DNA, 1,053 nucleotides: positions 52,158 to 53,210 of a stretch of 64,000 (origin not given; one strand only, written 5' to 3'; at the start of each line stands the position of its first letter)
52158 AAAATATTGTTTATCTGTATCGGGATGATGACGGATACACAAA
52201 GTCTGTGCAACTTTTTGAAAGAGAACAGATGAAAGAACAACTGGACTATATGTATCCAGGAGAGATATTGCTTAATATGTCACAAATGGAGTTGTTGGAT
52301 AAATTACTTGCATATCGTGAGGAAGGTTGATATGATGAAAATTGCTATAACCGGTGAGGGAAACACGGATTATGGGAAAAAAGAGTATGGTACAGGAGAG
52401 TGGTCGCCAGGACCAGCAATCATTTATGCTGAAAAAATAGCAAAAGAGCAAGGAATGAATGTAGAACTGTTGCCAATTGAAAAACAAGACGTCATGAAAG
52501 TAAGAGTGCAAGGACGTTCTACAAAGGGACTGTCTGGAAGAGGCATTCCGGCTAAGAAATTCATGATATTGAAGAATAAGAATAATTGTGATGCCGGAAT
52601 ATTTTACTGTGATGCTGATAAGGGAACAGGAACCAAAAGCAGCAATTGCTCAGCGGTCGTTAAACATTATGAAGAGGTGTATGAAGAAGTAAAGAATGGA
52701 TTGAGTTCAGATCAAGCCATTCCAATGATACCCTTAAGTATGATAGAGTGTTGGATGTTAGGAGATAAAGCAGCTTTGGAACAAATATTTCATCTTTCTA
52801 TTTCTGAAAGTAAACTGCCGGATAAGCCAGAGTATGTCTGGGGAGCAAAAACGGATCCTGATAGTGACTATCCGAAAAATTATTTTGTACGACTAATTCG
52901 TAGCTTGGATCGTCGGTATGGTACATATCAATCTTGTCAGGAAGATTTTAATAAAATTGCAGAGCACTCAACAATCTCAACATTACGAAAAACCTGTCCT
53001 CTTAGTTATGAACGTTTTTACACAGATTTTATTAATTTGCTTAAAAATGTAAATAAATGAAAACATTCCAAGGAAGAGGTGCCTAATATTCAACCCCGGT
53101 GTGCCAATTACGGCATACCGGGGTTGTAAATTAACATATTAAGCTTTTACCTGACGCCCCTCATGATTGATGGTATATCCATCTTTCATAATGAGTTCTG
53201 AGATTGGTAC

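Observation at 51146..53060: Candidate two-gene anti-phage system: ABC-type ATPase + TOPRIM-like (DUF4276-like) partner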

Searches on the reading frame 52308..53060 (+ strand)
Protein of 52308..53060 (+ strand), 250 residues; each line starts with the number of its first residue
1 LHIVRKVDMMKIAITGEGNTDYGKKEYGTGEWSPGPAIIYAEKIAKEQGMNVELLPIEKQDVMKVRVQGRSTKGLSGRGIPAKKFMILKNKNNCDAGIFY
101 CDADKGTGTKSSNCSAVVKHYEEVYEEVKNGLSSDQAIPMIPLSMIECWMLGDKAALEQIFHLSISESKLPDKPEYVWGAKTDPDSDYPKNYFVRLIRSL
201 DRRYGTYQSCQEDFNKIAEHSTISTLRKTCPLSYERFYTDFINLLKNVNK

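Call 3: search_protein_families(library=pfam, proteins=[window:52308-53060:+], max_evalue=0.1)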
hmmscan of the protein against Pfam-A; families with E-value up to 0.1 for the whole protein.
window:52308-53060:+ (250 aa): 1 family
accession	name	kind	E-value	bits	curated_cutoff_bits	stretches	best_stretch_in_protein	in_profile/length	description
PF14103.11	DUF4276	-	1e-05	26.3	30.2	1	119-231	74-182/192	Domain of unknown function (DUF4276)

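Call 4: search_protein_families(library=padloc, proteins=[window:52308-53060:+], max_evalue=0.1)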
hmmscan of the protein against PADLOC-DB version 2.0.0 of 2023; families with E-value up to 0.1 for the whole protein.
window:52308-53060:+ (250 aa): 9 families
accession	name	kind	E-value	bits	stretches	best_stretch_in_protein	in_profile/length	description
PDLC04210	HEC-01B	-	7.5e-09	33.7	1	90-248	66-212/217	-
PDLC04546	PDC-M25B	-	9.5e-06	23.6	1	10-102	1-95/248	-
PDLC04544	PDC-M25B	-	3.4e-05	21.9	1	10-151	2-163/246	-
PDLC04197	HEC-01B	-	7.8e-05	20.4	1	137-181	83-125/192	-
PDLC04545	PDC-M25B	-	0.0019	15.9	0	10-62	1-54/229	-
PDLC04209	HEC-01B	-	0.0041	14.9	1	74-241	50-207/219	-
PDLC04201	HEC-01B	-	0.011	13.3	1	130-173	96-137/202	-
PDLC04542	PDC-M25B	-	0.019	12.5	1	90-158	94-161/245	-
PDLC04194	HEC-01B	-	0.035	11.9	1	143-181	94-130/204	-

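Call 5: search_protein_families(library=ncbifam, proteins=[window:52308-53060:+], max_evalue=0.1)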
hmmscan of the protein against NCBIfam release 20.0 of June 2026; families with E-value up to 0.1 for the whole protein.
window:52308-53060:+ (250 aa): 1 family
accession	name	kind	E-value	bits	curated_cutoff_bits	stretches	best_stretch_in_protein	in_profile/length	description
TIGR02845.1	spore_V_AD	equivalog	0.09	11.5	411.8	0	83-131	245-292/327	stage V sporulation protein AD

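Call 11: find_homologous_proteins(query=window:52332-53060:+)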
Query window:52332-53060:+ (242 aa): 19 proteins with E <= 0.001 among 162 candidates.
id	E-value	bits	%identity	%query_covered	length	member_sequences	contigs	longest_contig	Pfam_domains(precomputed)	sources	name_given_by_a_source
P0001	4.8e-156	536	96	100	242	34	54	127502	PF14103.12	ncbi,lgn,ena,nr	ncbi:MAG: DUF4276 family protein [Eubacterium sp.]|nr:DUF4276 family protein [Eubacterium sp.]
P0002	7.3e-122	424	76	99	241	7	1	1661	-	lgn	-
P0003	1.4e-120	419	74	100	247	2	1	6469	PF14103.12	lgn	-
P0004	6.1e-120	417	76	100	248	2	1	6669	PF14103.12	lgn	-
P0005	3.9e-117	408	74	98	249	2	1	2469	PF14103.12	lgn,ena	-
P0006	1.2e-108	380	68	99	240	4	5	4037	PF14103.12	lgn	-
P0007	3.4e-108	379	70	98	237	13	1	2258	PF14103.12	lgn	-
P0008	6.8e-103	362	65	100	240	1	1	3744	PF14103.12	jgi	-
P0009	3.0e-79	284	65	81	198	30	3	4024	PF14103.12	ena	-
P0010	3.2e-78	281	50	98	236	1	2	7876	PF14103.12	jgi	-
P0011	2.7e-71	258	52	98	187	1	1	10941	PF14103.12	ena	-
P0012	5.9e-68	247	48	98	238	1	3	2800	PF14103.12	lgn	-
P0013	6.2e-67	244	63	68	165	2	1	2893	-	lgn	-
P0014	9.8e-66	240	47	98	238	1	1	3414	PF14103.12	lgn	-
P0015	2.6e-63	232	67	63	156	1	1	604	-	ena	-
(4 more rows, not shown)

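Call 26: find_related_loci(query=A1, collection=genome_contigs, flank=10000)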
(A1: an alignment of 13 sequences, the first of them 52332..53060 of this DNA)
Query A1 (242 aa) in genome_contigs; peptide patterns used: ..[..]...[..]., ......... (x = any residue, [..] = any of these).
82 stretches matched a pattern; 19 encode a relative of the query (tblastn E <= 1e-3); 19 distinct loci.
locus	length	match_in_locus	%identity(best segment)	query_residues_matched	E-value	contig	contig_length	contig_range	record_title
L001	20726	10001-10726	99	1-242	8e-166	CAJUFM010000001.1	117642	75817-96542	MAG TPA_asm: uncultured Eubacterium sp. isolate MGBC128531 genome assembly, contig: MGBC128531.1, whole genome shotgun s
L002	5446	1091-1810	98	1-240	2e-165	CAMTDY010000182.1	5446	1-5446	MAG TPA_asm: uncultured Roseburia sp. isolate SRR13840088_bin.5_metawrap_v1.3_MAG genome assembly, contig: NODE.2559_len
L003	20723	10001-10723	97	1-241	2e-161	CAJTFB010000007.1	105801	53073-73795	Eubacteriaceae bacterium isolate C22_46_EX_BP genome assembly, contig: MGBC000156.7, whole genome shotgun sequence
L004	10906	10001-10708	50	2-237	5e-85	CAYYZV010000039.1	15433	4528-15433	MAG TPA_asm: uncultured Roseburia sp. isolate SRP315200_co1_490 genome assembly, contig: NODE_7671_length_15433_cov_11.7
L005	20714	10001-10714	48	2-239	8e-78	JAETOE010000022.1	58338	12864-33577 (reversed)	MAG: Roseburia hominis isolate S12_Bin1 scaffold_638, whole genome shotgun sequence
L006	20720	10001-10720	45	2-239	2e-67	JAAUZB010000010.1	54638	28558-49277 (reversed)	MAG: Roseburia sp. isolate Mgla_MAG_20-bin_1 c_000000020509, whole genome shotgun sequence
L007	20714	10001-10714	43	4-237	1e-65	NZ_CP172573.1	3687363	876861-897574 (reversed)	Butyrivibrio sp. JL13D10 chromosome 1, complete sequence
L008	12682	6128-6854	50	2-237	7e-58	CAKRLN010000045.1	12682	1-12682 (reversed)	MAG: uncultured Lachnospiraceae bacterium isolate REFINED_METABAT215_TOP10_CONTIGS_1500_ASSEMBLY_K77_MERGED__Hadza_MoBio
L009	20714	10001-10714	39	2-238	1e-55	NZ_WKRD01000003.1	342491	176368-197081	Lachnospira eligens strain BIOML-A1 scaffold3_size342734, whole genome shotgun sequence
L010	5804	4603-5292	40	3-237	3e-51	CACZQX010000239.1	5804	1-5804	MAG: uncultured Lachnospiraceae bacterium isolate RUG12871 genome assembly, contig: RUG12871_asm_239, whole genome shotg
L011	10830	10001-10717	39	4-238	2e-46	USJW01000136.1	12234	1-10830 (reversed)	uncultured Clostridium sp. isolate UMGS1784 genome assembly, contig: NODE_1406_length_12234_cov_10.026980, whole genome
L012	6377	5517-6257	37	2-241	5e-46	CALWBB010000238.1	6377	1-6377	MAG: uncultured Merdimonas sp. isolate BRZ_NC__bin21 genome assembly, contig: BRZ_NC__NODE_8282_length_6377_cov_6.160000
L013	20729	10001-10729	37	1-233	3e-44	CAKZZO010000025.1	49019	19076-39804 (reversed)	MAG TPA_asm: uncultured Treponema sp. isolate ERR1278105_bin.188_CONCOCT_v1.1_MAG genome assembly, contig: ERZ842401.708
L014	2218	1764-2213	48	2-149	2e-43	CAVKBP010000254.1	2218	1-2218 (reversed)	Ruminococcus sp. CAG:382 isolate H07683-L1_cleanbin_000014 genome assembly, contig: Spades_H07683-L1_contig_35230, whole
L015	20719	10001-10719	44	2-240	2e-46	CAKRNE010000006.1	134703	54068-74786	MAG: uncultured Agathobacter sp. isolate REFINED_METABAT215_TOP10_CONTIGS_1500_ASSEMBLY_K77_MERGED__Hadza_MoBio_hadza-E-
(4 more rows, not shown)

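Call 33: search_protein_representatives(alignment_id=A1)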
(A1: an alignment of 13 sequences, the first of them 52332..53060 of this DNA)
Query: 13 sequences, 241 profile positions. Proteins with E-value up to 0.001 (for the whole library): 333; up to 1e-10: 189; up to 1e-30: 62. The best 150 are listed.
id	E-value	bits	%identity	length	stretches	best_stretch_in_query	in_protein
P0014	3.5e-115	399.8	-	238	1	1-237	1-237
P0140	1.9e-86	305.7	-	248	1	1-238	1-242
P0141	2.5e-85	302.0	-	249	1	1-238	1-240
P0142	1.6e-74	266.6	-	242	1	1-239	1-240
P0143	1.6e-72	260.1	-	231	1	1-236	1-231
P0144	4.9e-72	258.5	-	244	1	1-236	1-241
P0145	1.9e-68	246.8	-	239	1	1-238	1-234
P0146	3.2e-68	246.0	-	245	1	2-237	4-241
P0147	1.1e-67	244.3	-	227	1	1-218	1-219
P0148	3.2e-66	239.5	-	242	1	1-239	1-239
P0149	1.7e-65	237.1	-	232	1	2-232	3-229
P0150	2.3e-64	233.4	-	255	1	1-238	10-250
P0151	1.2e-63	231.1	-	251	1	1-239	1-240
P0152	2.2e-63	230.2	-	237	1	1-234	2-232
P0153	3.4e-63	229.6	-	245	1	3-232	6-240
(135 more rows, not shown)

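Call 37: search_solved_structures(query=A2, max_evalue=10, show_alignments=2)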
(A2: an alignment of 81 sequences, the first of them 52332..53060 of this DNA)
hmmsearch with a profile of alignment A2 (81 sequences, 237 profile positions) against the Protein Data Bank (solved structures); distinct sequences matched with E-value up to 10: 3.
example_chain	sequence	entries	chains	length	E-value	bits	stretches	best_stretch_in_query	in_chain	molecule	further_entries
23aa_A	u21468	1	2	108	0.077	15.9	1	64-126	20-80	Anti-CRISPR protein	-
4ovm_A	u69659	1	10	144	0.1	15.5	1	122-155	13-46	uncharacterized protein SgcJ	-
4j29_A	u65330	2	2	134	0.35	13.7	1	48-100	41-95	Engineered Protein OR258 | DE NOVO DESIGNED PROTEIN OR258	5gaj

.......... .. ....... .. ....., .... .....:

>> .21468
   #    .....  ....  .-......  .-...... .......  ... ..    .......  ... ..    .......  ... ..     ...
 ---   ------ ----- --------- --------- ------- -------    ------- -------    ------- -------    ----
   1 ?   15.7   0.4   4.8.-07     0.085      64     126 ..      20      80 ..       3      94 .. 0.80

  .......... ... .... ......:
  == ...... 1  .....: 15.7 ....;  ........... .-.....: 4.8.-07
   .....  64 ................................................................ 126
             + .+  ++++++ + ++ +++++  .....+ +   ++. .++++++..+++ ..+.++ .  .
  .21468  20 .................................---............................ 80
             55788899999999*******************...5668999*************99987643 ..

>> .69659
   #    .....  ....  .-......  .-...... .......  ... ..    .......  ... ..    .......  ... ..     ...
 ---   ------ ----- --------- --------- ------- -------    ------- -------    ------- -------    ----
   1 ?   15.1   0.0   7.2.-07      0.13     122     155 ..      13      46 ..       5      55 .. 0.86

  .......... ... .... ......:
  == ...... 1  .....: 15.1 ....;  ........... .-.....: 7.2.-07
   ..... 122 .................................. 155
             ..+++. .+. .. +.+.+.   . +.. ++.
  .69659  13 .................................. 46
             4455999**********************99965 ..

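Call 44: search_protein_families(library=pfam, alignment_id=A3, max_evalue=0.00001)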
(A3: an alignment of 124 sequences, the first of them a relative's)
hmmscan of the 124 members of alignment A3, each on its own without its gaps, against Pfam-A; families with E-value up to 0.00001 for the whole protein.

A. member 1, L004:3306-3701:+ (131 aa): 0 families

B. families by the number of members that match (of 124 scanned): 147 families (the first 25 are shown)
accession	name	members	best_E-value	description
PF13304.12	AAA_21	6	2e-19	AAA domain, putative AbiEii toxin, Type IV TA system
PF00535.33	Glycos_transf_2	5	2.3e-40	Glycosyl transferase family 2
PF13641.12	Glyco_tranf_2_3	5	8.6e-14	Glycosyltransferase like family 2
PF00005.33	ABC_tran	4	4.6e-35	ABC transporter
PF13175.12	AAA_15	4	1.2e-24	AAA ATPase domain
PF07804.18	HipA_C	3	5.7e-52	HipA-like C-terminal domain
PF09820.16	AAA-ATPase_like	3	7.1e-47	Predicted AAA-ATPase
PF08011.17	PDDEXK_9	3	1.1e-18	PD-(D/E)XK nuclease superfamily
PF10111.15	Glyco_tranf_2_2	3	1.5e-13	Glycosyltransferase like family 2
PF01041.23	DegT_DnrJ_EryC1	2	2.4e-139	DegT/DnrJ/EryC1/StrS aminotransferase family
PF00483.29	NTP_transferase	2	2e-60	Nucleotidyl transferase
PF01050.24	MannoseP_isomer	2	9.4e-53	Mannose-6-phosphate isomerase C-terminal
PF01554.23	MatE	2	1.3e-40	MatE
PF00990.26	GGDEF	2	5.8e-36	Diguanylate cyclase, GGDEF domain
PF00534.26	Glycos_transf_1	2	5.2e-28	Glycosyl transferases group 1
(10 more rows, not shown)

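Call 45: predict_structure(alignment_id=A2)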
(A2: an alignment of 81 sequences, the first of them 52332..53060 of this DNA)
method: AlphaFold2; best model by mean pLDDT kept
length: 242 residues; sequences in the alignment: 81
mean_pLDDT: 96.0   pTM: 0.92
mean pLDDT of the five models: 96.0, 95.9, 95.7, 95.5, 94.7
residues with pLDDT >= 90: 227; 70-90: 15; 50-70: 0; < 50: 0
segments of 3 or more residues with pLDDT < 50: none
pLDDT, mean of each block of 10 residues (from residue 1): 95 94 97 98 98 97 94 98 98 89 88 97 97 96 98 97 95 95 98 97 97 98 98 97 85
secondary structure, 60 per line:
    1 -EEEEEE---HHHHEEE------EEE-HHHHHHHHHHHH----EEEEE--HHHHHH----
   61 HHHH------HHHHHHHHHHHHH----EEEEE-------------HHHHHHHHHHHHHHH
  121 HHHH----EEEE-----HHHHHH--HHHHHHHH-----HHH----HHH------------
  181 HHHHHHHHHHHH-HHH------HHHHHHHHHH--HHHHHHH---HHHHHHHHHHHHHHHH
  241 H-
elements in order: E2-7 H11-14 E15-17 E24-26 H28-39 E44-48 H51-56 H61-64 H71-83 E88-92 H106-124 E129-132 H138-143 H146-153 H181-192 H203-212 H215-221 H225-241

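Call 47: search_protein_families(library=padloc, alignment_id=A3, max_evalue=1e-10)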
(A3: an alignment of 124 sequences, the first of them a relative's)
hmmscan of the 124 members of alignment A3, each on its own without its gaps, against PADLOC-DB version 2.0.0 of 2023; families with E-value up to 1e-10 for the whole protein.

A. member 1, L004:3306-3701:+ (131 aa): 0 families

B. families by the number of members that match (of 124 scanned): 61 families (the first 25 are shown)
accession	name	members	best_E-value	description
PDLC04135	mad3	5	7.2e-30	mads_3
PDLC03878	NsnB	4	3.3e-23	-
PDLC02980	AriA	4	2.3e-22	-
PDLC04214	HEC-02A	3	1.3e-87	-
PDLC04213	HEC-02A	3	5.6e-44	-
PDLC04541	PDC-M25A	3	3e-25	-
PDLC02335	AbiLi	3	3.5e-24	AbiLi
PDLC04178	HEC-01A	3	1.5e-14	-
PDLC00289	PtuA1|PtuA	3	3.3e-12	AAA ATPase domain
PDLC04608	PDC-M38A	2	3.4e-64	-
PDLC02336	AbiLi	2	4e-46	AbiLi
PDLC02979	AriA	2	4.7e-25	-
PDLC04146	HEC-02B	2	2e-24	-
PDLC04033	PD-T4-4_A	2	1.1e-21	-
PDLC04176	HEC-01A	2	4.4e-19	-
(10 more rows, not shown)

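Call 49: fold_search(model_id=the predicted structure, library=pdb)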
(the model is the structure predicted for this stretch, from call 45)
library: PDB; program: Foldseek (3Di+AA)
matches with E <= 10: 1395; with E <= 0.001: 0
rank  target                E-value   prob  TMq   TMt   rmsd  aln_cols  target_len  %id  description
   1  2waa                  1.3e-02  0.44  0.22  0.18  12.9       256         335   10  Structure of a family two carbohydrate esterase from Cellvibrio japonicus (released 2009-03-24)
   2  6nkd_A                3.0e-02  0.25  0.20  0.22  19.0       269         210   14  Crystal Structure of the Lipase Lip_vut3 from Goat Rumen metagenome. (released 2020-01-22)
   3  7m13_B                3.2e-02  0.47  0.23  0.18  12.0       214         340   10  Crystal structure of CJ1428, a GDP-D-GLYCERO-L-GLUCO-HEPTOSE SYNTHASE from campylobacter jejuni in the presence of NAD (released 2021-03-24)
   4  4xvh                  3.4e-02  0.85  0.29  0.23   9.5       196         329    9  Crystal structure of a Corynascus thermopiles (Myceliophthora fergusii) carbohydrate esterase family 2 (CE2) enzyme plus (released 2015-02-11)
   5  1yzf                  4.0e-02  0.63  0.27  0.31  13.6       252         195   10  Crystal structure of the lipase/acylhydrolase from Enterococcus faecalis (released 2005-04-12)
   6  9cir_D                4.2e-02  0.60  0.25  0.17  13.2       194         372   12  Crystal structure of pyrophosphate-dependent phosphofructokinase from Candidatus Prometheoarchaeum syntrophicum (released 2025-07-09)
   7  3mil_A                4.2e-02  0.44  0.28  0.28  12.9       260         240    8  Crystal structure of isoamyl acetate-hydrolyzing esterase from Saccharomyces cerevisiae (released 2010-11-24)
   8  2wao_A                4.5e-02  0.51  0.24  0.19  10.4       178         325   13  Structure of a family two carbohydrate esterase from Clostridium thermocellum in complex with cellohexaose (released 2009-10-06)
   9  6scy_B                4.5e-02  0.20  0.20  0.17  14.1       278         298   14  U34-tRNA thiolase NcsA from Methanococcus maripaludis with its [4Fe-4S] cluster (released 2020-08-26)
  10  1xn1_J                5.9e-02  0.95  0.26  0.40   7.0       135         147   11  Crystal Structure Of Lumazine Synthase From Brucella Abortus (Orthorhombic Form At 3.05 Angstroms) (released 2005-09-27)
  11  1t13_D                6.6e-02  0.93  0.26  0.39   7.1       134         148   12  Crystal Structure Of Lumazine Synthase From Brucella Abortus Bound To 5-nitro-6-(D-ribitylamino)-2,4(1H,3H) pyrimidine (released 2005-04-19)
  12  2obx_A                7.7e-02  0.84  0.27  0.39   5.4       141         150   12  Lumazine synthase RibH2 from Mesorhizobium loti (Gene mll7281, Swiss-Prot entry Q986N2) complexed with inhibitor 5-Nit (released 2007-08-14)
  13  2obx_D                8.2e-02  0.93  0.29  0.44   5.1       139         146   11  Lumazine synthase RibH2 from Mesorhizobium loti (Gene mll7281, Swiss-Prot entry Q986N2) complexed with inhibitor 5-Nit (released 2007-08-14)
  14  1di0_A                8.2e-02  0.87  0.25  0.38   7.0       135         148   13  CRYSTAL STRUCTURE OF LUMAZINE SYNTHASE FROM BRUCELLA ABORTUS (released 2000-04-24)
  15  2pg3                  8.2e-02  0.38  0.23  0.24   9.7       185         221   11  Crystal structure of a Queuosine biosynthesis protein queC (ECA1155) from Erwinia carotovora subsp. atroseptica SCRI1043 (released 2007-04-24)
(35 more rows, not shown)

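Call 51: search_protein_families(library=pfam, alignment_id=A2, max_evalue=0.01)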
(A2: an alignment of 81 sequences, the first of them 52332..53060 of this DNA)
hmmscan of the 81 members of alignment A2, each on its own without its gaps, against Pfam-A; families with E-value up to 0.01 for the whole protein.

A. member 1, window:52332-53060:+ (242 aa): 1 family
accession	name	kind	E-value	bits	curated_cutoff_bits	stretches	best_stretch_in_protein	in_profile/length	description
PF14103.11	DUF4276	-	9.4e-06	26.4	30.2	1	111-223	74-182/192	Domain of unknown function (DUF4276)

B. families by the number of members that match (of 81 scanned): 4 families
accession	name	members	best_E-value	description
PF14103.11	DUF4276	76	5.7e-13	Domain of unknown function (DUF4276)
PF24569.1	CFAP161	1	0.00085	Cilia- and flagella-associated protein 161-like domain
PF13274.11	SocA_Panacea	1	0.0049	Antitoxin SocA-like, Panacea domain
PF12457.13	TIP_N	1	0.0092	Tuftelin interacting protein N terminal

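Call 60: search_protein_families(library=padloc, alignment_id=A2, max_evalue=0.001)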
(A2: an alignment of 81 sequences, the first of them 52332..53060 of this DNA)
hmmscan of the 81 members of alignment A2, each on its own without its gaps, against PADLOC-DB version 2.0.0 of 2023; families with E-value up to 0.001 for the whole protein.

A. member 1, window:52332-53060:+ (242 aa): 4 families
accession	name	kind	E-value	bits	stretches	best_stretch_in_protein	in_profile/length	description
PDLC04210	HEC-01B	-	7.3e-09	33.7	1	82-240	66-212/217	-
PDLC04546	PDC-M25B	-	8e-06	23.8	0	2-94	1-95/248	-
PDLC04544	PDC-M25B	-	3e-05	22.1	0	1-39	1-45/246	-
PDLC04197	HEC-01B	-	7.4e-05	20.5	1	129-173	83-125/192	-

B. families by the number of members that match (of 81 scanned): 24 families
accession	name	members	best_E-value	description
PDLC04544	PDC-M25B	77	3.3e-16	-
PDLC04210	HEC-01B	77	6.8e-13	-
PDLC04546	PDC-M25B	68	3.8e-14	-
PDLC04545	PDC-M25B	30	2.3e-12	-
PDLC04197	HEC-01B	30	2.2e-06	-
PDLC04542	PDC-M25B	19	5.4e-10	-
PDLC04194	HEC-01B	11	4.2e-06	-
PDLC04188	HEC-01B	9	1.9e-06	-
PDLC04201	HEC-01B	9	5.9e-06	-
PDLC04206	HEC-01B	9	6e-06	-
PDLC04202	HEC-01B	6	2.3e-06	-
PDLC04209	HEC-01B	6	6.6e-06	-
PDLC04191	HEC-01B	6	0.00026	-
PDLC04205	HEC-01B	5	4.6e-06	-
PDLC04198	HEC-01B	3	2.8e-05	-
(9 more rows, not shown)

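Call 63: fold_search(model_id=the predicted structure, library=viral)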
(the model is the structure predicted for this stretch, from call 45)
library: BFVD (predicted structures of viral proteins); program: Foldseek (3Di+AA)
matches with E <= 10: 886; with E <= 0.001: 0
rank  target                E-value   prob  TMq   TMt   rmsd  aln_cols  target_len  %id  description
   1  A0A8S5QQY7            7.2e-03  0.77  0.24  0.28  14.7       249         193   12  Multimeric flavodoxin WrbA [Myoviridae sp. ctgXL3]
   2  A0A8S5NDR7            1.3e-02  0.38  0.22  0.15  15.9       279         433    9  Phospholipase A1 [Siphoviridae sp. ctlwB1]
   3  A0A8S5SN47            1.4e-02  0.57  0.27  0.18  10.8       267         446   12  Hydrolase [Siphoviridae sp. ctCb814]
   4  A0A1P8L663            3.5e-02  0.41  0.24  0.14  12.4       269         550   13  Tail spike protein [Pectobacterium phage PP99]
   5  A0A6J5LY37            3.5e-02  0.35  0.25  0.26  15.9       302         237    8  Uncharacterized protein [uncultured Caudovirales phage]
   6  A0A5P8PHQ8            4.9e-02  0.28  0.17  0.15  13.6       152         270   11  Endolysin [Bacillus phage 000TH010]
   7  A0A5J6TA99            4.9e-02  0.18  0.20  0.17  15.7       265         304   10  Lysin [Bacillus phage 019DV002]
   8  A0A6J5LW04            5.2e-02  0.51  0.34  0.34  12.6       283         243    8  Uncharacterized protein [uncultured Caudovirales phage]
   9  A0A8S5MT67            5.2e-02  0.28  0.23  0.13  11.5       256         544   11  Hydrolase [Siphoviridae sp. ct0Xn2]
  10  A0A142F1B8            5.4e-02  0.20  0.20  0.18  11.5       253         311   12  N-acetylmuramoyl-L-alanine amidase-like protein [Bacillus phage Shbh1]
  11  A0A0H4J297            5.4e-02  0.15  0.17  0.19  14.6       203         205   12  Uncharacterized protein [Pseudoalteromonas phage H101]
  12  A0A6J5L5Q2            6.1e-02  0.60  0.30  0.37  10.8       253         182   12  Uncharacterized protein [uncultured Caudovirales phage]
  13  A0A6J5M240            6.4e-02  0.23  0.25  0.24  15.3       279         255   11  Uncharacterized protein [uncultured Caudovirales phage]
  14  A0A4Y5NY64            7.2e-02  0.44  0.32  0.23  11.4       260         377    9  (no name in the UniProt tables at hand)
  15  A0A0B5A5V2            8.9e-02  0.20  0.22  0.10  14.6       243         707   12  (no name in the UniProt tables at hand)
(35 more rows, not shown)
